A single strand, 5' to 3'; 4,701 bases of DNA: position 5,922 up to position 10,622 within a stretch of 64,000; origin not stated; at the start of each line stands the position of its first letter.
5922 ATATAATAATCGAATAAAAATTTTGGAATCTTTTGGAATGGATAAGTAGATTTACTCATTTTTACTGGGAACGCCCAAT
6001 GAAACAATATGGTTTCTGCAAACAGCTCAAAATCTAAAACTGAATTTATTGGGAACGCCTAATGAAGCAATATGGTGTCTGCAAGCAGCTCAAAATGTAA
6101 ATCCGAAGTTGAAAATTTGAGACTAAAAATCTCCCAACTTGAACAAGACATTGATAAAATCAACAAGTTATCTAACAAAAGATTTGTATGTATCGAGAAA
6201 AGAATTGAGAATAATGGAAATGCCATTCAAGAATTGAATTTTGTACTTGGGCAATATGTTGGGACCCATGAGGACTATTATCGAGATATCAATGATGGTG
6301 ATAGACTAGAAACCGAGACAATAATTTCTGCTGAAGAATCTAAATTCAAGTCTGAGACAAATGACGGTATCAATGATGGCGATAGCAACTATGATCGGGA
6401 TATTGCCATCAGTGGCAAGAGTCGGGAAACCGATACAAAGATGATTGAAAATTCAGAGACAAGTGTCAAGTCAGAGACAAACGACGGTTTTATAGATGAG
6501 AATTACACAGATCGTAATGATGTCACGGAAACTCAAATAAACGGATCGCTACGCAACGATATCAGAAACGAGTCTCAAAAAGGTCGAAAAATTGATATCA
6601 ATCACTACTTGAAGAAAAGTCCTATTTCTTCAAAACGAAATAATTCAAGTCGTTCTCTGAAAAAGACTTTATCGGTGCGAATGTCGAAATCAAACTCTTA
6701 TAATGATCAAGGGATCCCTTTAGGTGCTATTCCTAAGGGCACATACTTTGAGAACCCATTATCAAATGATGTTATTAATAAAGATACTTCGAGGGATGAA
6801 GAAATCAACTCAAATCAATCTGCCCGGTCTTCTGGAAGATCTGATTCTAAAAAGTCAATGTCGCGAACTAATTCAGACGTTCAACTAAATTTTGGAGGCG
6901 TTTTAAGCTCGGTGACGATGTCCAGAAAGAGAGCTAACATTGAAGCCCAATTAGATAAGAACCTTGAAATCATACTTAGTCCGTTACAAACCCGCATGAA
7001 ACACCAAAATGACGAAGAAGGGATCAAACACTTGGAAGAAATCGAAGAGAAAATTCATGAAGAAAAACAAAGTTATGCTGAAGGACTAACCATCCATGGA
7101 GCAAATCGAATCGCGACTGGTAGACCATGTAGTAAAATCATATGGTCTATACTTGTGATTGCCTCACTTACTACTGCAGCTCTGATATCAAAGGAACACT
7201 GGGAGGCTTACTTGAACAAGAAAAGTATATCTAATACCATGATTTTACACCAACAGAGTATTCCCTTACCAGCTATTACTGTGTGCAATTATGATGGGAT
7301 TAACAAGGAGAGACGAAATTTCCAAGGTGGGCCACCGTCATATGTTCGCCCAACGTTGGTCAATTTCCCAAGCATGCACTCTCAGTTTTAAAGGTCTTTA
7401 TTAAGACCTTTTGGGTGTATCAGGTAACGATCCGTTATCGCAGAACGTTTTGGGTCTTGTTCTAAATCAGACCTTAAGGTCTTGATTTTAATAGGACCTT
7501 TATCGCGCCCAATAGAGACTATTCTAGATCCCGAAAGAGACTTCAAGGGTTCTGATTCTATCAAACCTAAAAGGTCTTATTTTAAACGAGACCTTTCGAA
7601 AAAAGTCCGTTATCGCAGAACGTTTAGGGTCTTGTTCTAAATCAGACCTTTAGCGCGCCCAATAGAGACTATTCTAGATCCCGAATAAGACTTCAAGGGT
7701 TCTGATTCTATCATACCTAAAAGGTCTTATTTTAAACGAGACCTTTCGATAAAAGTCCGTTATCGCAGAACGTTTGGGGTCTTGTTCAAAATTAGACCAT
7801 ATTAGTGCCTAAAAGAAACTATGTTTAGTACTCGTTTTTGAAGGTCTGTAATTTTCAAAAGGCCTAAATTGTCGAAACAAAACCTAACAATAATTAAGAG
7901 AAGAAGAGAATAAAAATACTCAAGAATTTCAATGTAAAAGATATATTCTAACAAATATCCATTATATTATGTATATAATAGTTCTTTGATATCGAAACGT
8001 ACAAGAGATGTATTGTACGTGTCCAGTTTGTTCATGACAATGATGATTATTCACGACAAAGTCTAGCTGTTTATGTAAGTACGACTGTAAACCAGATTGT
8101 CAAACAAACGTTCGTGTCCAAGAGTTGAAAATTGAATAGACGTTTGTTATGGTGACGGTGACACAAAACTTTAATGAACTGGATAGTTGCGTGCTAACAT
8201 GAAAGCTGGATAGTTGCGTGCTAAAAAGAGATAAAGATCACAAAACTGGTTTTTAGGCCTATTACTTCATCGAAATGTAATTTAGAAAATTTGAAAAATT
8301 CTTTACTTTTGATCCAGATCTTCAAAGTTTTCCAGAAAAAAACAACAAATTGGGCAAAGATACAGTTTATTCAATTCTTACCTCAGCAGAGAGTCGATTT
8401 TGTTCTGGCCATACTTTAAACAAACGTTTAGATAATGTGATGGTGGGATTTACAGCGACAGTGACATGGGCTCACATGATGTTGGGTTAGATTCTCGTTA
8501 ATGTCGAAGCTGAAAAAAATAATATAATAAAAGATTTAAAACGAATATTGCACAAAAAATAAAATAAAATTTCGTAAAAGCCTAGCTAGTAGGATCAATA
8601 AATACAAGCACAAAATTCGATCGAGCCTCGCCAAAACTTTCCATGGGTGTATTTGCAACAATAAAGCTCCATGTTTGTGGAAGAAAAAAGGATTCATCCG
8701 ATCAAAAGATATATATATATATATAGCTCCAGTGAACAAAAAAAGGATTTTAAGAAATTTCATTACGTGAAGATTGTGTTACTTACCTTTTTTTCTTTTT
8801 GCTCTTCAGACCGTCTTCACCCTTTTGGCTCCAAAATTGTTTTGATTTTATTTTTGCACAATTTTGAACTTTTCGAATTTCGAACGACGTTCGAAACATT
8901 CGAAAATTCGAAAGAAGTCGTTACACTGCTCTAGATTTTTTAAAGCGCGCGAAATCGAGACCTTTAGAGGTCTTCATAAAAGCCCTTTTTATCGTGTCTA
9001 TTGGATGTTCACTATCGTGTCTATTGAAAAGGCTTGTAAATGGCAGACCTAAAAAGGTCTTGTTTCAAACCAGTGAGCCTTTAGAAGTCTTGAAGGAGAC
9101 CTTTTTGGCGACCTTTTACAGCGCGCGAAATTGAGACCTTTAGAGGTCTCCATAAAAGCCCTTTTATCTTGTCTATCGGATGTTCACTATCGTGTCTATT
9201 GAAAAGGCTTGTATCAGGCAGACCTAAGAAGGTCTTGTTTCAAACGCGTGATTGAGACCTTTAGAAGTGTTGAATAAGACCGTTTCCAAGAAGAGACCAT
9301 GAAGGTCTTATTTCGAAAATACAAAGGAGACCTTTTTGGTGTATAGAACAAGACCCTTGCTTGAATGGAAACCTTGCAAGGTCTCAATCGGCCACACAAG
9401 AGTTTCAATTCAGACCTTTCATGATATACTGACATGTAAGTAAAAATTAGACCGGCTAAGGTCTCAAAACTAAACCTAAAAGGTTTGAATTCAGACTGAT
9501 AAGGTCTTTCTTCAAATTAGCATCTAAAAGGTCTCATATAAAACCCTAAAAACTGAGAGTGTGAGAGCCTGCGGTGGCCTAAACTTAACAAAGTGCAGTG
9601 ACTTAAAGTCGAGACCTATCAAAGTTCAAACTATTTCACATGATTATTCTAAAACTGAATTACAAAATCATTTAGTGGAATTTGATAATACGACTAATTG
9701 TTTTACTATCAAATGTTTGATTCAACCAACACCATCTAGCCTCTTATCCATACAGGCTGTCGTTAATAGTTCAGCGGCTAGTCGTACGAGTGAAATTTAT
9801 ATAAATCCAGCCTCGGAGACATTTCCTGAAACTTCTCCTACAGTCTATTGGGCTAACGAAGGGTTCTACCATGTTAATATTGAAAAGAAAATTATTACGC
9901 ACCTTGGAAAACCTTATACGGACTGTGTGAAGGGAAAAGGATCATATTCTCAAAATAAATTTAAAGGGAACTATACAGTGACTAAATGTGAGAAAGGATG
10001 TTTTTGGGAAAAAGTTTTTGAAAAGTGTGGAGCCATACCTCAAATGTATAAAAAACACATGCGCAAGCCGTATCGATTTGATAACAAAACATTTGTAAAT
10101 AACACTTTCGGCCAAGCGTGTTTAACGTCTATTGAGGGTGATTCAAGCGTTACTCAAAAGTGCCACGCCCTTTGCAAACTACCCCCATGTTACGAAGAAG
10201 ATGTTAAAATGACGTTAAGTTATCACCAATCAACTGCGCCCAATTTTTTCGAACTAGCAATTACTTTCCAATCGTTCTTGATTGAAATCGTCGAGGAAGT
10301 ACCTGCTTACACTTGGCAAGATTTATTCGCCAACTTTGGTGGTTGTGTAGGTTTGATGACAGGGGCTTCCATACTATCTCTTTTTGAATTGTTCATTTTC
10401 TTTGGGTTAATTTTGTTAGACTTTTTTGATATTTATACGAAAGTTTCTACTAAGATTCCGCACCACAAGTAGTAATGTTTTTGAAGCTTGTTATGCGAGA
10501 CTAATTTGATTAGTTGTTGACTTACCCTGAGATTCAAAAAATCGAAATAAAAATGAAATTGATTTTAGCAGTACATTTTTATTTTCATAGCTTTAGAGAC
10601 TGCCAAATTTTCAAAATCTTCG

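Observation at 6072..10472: DEG/ENaC channel gene with an unusually long Ser/Asn/Asp-rich N-terminal extension and a 5' tandem duplication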

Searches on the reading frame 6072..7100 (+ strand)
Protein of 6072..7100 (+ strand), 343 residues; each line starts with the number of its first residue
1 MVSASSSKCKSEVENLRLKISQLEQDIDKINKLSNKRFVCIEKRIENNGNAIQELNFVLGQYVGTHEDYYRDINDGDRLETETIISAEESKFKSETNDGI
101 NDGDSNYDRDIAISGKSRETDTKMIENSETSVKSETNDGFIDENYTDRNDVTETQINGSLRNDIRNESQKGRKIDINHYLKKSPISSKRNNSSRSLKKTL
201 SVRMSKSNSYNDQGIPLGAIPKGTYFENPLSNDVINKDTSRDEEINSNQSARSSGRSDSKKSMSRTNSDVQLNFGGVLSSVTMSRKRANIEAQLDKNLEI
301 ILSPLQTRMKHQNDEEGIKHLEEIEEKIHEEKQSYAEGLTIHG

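Call 26: search_protein_representatives(protein=window:6072-7061:+)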
Query: 330 residues. Proteins with E-value up to 0.001 (for the whole library): 2; up to 1e-10: 0; up to 1e-30: 0. The best 2 are listed.
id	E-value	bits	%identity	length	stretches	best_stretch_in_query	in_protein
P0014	5.9e-07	45.9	35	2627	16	198-237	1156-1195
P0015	3.4e-04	36.8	34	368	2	194-247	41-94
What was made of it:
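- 6267..6920 (+): Low-complexity, probably disordered linker (residues about 66-283), including the small KSETNDG repeat (6346-6368 and 6466-6488). No homologues among 1.84 billion representatives (call 26).
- Tried and rejected: Among 1.84 billion cluster representatives there were only two weak hits, which look compositional (call 26).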

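Call 53: predict_structure(protein=window:6072-7100:+)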
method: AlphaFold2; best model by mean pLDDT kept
length: 343 residues; sequences in the alignment: 1
mean_pLDDT: 58.9   pTM: 0.21
mean pLDDT of the five models: 58.9, 54.3, 53.9, 51.4, 48.4
residues with pLDDT >= 90: 55; 70-90: 62; 50-70: 34; < 50: 192
segments of 3 or more residues with pLDDT < 50: 66-157, 181-209, 219-283, 341-343
pLDDT, mean of each block of 10 residues (from residue 1): 69 95 97 93 91 84 57 45 40 38 41 38 38 39 46 50 72 64 41 39 45 52 40 42 41 39 37 38 66 87 89 91 90 74 38
secondary structure, 60 per line:
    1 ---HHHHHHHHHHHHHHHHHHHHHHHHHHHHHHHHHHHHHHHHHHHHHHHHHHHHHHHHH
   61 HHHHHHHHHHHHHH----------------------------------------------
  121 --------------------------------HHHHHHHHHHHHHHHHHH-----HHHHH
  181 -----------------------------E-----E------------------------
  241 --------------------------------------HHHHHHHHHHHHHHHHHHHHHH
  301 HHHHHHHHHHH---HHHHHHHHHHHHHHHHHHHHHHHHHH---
elements in order: H4-74 H153-170 H176-180 H279-311 H315-340
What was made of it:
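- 6267..6920 (+): pLDDT <50 (call 53).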

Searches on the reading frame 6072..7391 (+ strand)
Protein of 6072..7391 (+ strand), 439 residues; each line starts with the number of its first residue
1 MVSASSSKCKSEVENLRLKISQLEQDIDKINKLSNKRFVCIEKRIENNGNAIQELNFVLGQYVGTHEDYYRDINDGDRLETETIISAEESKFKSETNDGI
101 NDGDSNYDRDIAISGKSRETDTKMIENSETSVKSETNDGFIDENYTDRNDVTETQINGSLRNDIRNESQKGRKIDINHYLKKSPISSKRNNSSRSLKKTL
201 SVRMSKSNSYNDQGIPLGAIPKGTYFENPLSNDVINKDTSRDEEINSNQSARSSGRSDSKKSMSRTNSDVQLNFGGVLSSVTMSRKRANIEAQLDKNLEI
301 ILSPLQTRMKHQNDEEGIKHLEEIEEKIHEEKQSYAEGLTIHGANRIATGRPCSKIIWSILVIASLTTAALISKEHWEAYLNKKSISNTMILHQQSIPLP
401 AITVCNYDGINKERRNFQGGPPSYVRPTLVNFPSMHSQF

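Call 4: search_protein_families(library=pfam, proteins=[window:6072-7391:+], max_evalue=1)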
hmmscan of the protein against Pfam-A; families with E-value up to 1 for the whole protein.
window:6072-7391:+ (439 aa): 2 families
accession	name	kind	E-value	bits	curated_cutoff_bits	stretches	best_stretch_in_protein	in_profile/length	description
PF00858.29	ASC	-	6.2e-13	49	23.6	1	335-416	1-84/455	Amiloride-sensitive sodium channel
PF08328.16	ASL_C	-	0.058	13.9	35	1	283-334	37-88/115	Adenylosuccinate lyase C-terminal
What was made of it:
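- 6072..7376 (+): CDS part 1 (codons 1-435): N-terminal extension, HG motif (7095-7100), TM1 (about 7128-7196), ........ (7266-7289) and the first approximately 60 ectodomain residues, up to ...NFPSM. Pfam ASC 1-84 (call 4).
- The Pfam profile leaves positions 85-230 unmatched (call 4).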

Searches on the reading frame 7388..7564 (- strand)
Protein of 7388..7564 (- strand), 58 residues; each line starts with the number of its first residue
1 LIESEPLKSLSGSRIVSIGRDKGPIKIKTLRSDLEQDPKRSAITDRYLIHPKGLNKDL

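Call 51: search_protein_families(library=pfam, proteins=[window:7388-7564:-], max_evalue=1)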
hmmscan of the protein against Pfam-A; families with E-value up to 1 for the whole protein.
window:7388-7564:- (58 aa): 0 families

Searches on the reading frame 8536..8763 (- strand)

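Call 51: search_protein_families(library=pfam, proteins=[window:8536-8763:-], max_evalue=1)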
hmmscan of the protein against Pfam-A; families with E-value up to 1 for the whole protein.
window:8536-8763:- (75 aa): 1 family
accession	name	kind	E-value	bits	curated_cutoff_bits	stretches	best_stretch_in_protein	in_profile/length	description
PF08022.18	FAD_binding_8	-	0.7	10.5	22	0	10-44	30-56/109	FAD-binding domain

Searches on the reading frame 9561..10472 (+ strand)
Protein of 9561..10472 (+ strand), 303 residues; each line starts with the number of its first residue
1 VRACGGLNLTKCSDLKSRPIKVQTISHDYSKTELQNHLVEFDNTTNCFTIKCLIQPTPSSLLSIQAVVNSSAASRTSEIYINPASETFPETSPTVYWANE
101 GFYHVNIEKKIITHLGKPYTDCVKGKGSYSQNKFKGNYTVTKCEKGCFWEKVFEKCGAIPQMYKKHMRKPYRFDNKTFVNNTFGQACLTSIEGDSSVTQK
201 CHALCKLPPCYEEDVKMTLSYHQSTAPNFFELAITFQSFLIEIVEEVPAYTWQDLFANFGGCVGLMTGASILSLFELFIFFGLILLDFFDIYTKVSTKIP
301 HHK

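Call 4: search_protein_families(library=pfam, proteins=[window:9561-10472:+], max_evalue=1)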
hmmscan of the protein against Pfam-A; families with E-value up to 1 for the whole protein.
window:9561-10472:+ (303 aa): 2 families
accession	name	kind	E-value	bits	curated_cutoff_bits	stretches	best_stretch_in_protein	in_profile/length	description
PF00858.29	ASC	-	7.4e-23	81.7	23.6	1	79-280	231-455/455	Amiloride-sensitive sodium channel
PF11441.14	MxiM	-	0.085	13.6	25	1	98-150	22-71/115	Pilot protein MxiM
